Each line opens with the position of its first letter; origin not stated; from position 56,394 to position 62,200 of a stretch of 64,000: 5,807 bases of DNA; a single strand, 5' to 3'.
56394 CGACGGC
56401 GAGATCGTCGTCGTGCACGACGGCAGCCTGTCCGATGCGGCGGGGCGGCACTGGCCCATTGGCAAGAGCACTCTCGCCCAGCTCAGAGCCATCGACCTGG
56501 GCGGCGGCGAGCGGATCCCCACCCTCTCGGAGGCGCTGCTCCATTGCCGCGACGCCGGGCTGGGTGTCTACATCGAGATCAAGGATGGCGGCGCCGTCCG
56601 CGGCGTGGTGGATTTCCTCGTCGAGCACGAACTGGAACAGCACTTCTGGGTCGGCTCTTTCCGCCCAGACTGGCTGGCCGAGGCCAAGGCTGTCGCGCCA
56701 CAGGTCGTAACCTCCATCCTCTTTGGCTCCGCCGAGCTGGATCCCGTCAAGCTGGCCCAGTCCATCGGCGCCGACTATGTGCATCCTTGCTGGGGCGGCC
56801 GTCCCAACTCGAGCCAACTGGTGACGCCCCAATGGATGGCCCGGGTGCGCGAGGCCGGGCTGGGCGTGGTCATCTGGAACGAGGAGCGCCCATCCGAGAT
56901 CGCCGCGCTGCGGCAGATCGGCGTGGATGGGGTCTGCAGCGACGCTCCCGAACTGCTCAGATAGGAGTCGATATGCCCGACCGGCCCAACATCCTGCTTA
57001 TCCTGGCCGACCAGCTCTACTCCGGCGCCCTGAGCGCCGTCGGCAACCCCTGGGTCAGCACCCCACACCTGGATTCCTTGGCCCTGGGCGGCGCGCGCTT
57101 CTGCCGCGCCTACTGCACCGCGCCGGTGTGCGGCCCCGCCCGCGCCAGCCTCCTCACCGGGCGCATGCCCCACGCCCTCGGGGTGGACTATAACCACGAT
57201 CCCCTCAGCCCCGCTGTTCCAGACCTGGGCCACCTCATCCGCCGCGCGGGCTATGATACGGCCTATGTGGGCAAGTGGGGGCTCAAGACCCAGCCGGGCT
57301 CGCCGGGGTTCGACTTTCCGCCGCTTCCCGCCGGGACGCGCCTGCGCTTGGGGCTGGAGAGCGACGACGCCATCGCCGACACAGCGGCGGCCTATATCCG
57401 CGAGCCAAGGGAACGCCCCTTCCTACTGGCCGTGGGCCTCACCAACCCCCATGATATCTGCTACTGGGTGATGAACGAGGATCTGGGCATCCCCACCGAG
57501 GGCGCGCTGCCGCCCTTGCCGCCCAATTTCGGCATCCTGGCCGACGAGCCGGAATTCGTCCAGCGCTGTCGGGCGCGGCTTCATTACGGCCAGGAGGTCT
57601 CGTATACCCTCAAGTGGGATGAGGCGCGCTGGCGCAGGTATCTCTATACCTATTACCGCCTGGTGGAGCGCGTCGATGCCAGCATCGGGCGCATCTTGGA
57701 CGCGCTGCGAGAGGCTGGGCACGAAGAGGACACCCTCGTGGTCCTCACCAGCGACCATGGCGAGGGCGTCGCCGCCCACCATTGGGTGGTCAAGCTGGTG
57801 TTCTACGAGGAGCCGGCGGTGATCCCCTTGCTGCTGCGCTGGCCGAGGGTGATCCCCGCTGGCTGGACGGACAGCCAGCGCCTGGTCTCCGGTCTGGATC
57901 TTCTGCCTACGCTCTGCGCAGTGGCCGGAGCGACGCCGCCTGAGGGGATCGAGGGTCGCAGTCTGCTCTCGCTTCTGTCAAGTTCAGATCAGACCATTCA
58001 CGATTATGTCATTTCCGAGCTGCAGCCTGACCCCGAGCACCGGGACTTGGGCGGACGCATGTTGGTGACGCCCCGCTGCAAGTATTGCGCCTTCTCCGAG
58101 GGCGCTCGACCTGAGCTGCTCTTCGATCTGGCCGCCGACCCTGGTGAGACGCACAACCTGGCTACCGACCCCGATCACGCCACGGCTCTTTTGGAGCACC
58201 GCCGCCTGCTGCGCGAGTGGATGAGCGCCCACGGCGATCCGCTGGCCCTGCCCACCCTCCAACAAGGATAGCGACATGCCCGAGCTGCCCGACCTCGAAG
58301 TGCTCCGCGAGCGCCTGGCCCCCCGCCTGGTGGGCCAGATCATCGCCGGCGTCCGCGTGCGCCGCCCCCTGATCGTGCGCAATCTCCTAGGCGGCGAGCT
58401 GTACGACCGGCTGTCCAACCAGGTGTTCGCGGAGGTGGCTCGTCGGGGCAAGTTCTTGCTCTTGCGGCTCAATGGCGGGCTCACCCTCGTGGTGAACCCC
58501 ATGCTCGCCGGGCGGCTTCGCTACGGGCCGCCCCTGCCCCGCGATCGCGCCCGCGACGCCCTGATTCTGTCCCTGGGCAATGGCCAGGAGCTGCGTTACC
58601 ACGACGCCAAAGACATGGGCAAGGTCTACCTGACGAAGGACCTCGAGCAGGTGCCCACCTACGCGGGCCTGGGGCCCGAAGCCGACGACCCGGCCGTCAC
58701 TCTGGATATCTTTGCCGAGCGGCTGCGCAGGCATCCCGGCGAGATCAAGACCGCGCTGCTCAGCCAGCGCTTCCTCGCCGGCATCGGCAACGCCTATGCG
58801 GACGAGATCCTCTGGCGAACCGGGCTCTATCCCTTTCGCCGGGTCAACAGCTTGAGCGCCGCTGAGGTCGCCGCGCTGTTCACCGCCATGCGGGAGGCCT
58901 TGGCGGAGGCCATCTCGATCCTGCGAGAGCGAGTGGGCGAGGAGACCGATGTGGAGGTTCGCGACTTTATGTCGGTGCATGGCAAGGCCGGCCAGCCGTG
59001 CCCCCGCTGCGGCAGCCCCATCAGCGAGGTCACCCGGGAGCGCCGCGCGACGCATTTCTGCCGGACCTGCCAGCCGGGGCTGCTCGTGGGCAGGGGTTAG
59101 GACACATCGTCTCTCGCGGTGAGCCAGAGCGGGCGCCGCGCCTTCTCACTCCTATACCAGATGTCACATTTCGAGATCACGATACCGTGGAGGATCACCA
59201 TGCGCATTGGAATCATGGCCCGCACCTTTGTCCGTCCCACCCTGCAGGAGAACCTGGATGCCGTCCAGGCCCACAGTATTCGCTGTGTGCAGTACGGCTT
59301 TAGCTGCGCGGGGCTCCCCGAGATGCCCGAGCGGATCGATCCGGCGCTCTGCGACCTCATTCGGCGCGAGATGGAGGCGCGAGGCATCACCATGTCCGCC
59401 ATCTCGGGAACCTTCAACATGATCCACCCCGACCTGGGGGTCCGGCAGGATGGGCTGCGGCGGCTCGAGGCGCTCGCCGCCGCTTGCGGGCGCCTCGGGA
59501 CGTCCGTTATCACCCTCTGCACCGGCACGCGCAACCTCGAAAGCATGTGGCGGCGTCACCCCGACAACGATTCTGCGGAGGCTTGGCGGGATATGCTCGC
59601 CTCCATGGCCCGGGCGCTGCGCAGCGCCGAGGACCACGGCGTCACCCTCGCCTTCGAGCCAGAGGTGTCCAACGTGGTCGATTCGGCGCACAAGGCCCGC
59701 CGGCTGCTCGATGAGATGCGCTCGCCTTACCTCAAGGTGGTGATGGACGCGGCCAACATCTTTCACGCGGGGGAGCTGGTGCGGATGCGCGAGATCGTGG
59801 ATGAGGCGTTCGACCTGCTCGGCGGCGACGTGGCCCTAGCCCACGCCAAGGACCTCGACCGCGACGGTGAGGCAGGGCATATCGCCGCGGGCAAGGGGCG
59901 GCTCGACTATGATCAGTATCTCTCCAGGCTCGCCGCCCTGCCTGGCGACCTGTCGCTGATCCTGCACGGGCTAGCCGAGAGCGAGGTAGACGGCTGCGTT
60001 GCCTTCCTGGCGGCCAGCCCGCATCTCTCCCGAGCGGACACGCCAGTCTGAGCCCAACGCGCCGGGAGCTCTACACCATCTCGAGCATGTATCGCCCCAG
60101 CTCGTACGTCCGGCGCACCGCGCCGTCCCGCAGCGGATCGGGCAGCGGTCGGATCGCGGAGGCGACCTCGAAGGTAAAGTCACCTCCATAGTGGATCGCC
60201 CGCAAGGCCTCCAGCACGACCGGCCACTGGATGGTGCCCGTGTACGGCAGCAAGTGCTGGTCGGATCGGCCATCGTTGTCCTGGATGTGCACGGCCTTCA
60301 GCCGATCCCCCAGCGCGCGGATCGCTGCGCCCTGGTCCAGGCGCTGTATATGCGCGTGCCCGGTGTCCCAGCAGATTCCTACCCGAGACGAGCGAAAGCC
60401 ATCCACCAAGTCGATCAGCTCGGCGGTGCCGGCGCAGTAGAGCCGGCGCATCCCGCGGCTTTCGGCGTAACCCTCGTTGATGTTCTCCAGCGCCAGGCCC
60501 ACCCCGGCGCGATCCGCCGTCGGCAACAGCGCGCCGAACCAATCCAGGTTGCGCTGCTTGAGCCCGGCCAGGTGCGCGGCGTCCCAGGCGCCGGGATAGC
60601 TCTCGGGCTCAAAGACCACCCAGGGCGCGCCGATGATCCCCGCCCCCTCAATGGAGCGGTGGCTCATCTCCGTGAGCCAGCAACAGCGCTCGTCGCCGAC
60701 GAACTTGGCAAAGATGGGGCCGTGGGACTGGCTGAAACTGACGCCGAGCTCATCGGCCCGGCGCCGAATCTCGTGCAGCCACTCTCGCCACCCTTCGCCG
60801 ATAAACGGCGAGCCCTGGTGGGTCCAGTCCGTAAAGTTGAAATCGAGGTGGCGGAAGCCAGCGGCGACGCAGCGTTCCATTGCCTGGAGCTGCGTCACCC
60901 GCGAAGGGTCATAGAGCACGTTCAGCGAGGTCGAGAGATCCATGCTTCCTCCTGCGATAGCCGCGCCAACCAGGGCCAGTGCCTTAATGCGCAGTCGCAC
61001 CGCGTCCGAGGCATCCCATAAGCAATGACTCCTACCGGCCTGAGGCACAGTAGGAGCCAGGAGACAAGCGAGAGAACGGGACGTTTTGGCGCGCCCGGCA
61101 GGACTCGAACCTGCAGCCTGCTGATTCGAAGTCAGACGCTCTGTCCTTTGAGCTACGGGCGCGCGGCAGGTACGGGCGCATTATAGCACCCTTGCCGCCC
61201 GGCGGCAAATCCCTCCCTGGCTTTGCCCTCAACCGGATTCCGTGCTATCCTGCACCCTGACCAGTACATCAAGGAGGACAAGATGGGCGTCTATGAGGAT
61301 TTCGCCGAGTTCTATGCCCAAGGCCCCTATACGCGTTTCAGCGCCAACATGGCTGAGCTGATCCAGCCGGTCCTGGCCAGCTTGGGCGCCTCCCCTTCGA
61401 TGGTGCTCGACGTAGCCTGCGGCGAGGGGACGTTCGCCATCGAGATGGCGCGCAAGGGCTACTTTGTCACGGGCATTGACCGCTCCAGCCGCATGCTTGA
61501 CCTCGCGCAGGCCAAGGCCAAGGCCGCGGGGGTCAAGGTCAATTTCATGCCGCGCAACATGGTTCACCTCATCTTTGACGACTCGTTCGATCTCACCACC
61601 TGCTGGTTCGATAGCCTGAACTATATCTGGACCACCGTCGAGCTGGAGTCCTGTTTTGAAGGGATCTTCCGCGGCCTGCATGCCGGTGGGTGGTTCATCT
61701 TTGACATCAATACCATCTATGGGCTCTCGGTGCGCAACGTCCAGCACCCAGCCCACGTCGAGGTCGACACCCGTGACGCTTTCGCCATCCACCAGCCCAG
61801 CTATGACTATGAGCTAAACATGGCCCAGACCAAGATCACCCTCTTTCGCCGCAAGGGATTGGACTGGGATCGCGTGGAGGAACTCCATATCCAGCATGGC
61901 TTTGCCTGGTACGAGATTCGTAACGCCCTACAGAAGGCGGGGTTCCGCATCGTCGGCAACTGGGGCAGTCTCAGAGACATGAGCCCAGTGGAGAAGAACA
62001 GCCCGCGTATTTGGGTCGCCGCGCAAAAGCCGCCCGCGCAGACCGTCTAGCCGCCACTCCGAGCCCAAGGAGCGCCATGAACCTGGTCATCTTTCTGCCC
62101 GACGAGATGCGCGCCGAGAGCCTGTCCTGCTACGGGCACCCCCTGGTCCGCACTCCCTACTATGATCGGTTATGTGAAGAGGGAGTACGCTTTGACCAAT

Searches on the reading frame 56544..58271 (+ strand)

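Call 10: search_protein_families(library=pfam, proteins=[window:56544-58271:+], max_evalue=0.001)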
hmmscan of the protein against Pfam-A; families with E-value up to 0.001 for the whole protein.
window:56544-58271:+ (575 aa): 3 families
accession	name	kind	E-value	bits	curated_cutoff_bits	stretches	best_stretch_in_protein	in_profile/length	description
PF00884.28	Sulfatase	-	2.6e-44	152.2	25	1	148-462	1-300/301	Sulfatase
PF16347.10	SGSH_C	-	2.4e-15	57.5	29.3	1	412-549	3-141/154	N-sulphoglucosamine sulphohydrolase, C-terminal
PF01663.27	Phosphodiest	-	4.1e-10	40.2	23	1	374-408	188-222/342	Type I phosphodiesterase / nucleotide pyrophosphatase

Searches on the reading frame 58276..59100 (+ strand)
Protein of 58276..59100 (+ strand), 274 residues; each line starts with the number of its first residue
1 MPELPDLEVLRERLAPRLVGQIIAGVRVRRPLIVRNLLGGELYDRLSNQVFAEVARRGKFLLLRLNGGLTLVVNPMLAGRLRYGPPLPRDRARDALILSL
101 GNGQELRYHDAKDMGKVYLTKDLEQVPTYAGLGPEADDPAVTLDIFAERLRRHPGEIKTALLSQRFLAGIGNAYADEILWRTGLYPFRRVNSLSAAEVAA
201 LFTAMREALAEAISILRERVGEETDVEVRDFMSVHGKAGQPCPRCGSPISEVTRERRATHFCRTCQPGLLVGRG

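Call 36: search_protein_families(library=pfam, proteins=[window:58276-59100:+], max_evalue=0.001)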
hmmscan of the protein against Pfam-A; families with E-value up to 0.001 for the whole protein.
window:58276-59100:+ (274 aa): 3 families
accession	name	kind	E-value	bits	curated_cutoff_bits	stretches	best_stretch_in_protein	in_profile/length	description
PF01149.29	Fapy_DNA_glyco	-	5e-23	82.4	25.5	1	1-117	1-117/117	Formamidopyrimidine-DNA glycosylase N-terminal domain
PF06831.19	H2TH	-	1.6e-20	73.3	34.7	1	132-215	1-84/93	Formamidopyrimidine-DNA glycosylase H2TH domain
PF06827.20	zf-FPG_IleRS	-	2.7e-06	27.5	21.3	1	239-267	1-29/30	Zinc finger found in FPG and IleRS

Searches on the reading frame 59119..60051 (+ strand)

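Call 36: search_protein_families(library=pfam, proteins=[window:59119-60051:+], max_evalue=0.001)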
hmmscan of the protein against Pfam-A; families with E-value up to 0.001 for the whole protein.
window:59119-60051:+ (310 aa): 1 family
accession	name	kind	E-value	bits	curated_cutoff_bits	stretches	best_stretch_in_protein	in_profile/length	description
PF01261.30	AP_endonuc_2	-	9.9e-29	101.2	31.1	1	56-273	4-218/249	Xylose isomerase-like TIM barrel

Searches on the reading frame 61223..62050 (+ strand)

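Call 36: search_protein_families(library=pfam, proteins=[window:61223-62050:+], max_evalue=0.001)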
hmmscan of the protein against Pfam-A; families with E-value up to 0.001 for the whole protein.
window:61223-62050:+ (275 aa): 7 families
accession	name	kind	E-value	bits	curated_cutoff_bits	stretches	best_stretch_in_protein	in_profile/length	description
PF13649.12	Methyltransf_25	-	9.3e-20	71.6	27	1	61-156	1-97/97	Methyltransferase domain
PF08241.18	Methyltransf_11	-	3e-14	53.9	21.2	1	62-160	1-95/95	Methyltransferase domain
PF13847.12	Methyltransf_31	-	3.1e-13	50.1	27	1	61-160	7-109/145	Methyltransferase domain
PF08242.18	Methyltransf_12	-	3.8e-09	37.6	30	1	62-158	1-98/98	Methyltransferase domain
PF01209.24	Ubie_methyltran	-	1e-08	35.3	20.1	1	57-158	47-149/233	ubiE/COQ5 methyltransferase family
PF13489.12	Methyltransf_23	-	4.7e-08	33.4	27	1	43-196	9-124/164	Methyltransferase domain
PF05175.20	MTS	-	1.4e-05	25.3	23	1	59-124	33-101/170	Methyltransferase small domain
